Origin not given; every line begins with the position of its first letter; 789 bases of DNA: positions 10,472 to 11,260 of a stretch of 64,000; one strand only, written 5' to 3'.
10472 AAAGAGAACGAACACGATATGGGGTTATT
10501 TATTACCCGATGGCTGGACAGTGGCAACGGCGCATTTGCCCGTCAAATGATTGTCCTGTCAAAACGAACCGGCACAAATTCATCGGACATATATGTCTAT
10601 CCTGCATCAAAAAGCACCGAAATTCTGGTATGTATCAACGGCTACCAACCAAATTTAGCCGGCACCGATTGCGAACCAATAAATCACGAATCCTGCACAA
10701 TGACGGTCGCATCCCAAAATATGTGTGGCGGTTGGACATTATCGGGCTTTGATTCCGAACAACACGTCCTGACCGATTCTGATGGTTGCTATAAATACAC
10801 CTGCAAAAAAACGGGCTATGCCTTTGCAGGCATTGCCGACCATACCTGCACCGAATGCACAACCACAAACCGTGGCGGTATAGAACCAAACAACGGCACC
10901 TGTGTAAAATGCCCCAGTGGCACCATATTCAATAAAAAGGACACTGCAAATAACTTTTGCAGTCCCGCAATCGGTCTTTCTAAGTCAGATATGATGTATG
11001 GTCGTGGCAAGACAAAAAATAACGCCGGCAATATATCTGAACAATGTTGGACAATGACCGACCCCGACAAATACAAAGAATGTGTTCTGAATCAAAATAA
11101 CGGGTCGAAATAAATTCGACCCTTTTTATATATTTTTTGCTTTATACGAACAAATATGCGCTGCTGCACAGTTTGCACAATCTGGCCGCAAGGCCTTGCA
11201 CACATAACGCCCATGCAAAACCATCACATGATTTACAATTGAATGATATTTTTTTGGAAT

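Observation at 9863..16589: Two secreted cysteine-rich proteins with EGF-like / CxC repeat modules flanking nth-ileS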

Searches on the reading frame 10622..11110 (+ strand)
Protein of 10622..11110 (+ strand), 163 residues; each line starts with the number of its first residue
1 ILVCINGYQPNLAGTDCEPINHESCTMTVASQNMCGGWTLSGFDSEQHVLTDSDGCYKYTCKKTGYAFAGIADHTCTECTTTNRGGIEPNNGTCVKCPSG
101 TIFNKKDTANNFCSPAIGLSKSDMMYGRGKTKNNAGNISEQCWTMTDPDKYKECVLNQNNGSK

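Call 89: search_protein_families(library=pfam, proteins=[window:10622-11110:+], max_evalue=5)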
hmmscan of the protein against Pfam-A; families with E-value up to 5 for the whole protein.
window:10622-11110:+ (163 aa): 1 family
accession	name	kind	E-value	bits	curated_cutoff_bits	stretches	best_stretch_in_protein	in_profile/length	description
PF12662.13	cEGF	-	0.57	10.5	26.6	1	4-21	6-23/24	Complement Clr-like EGF-like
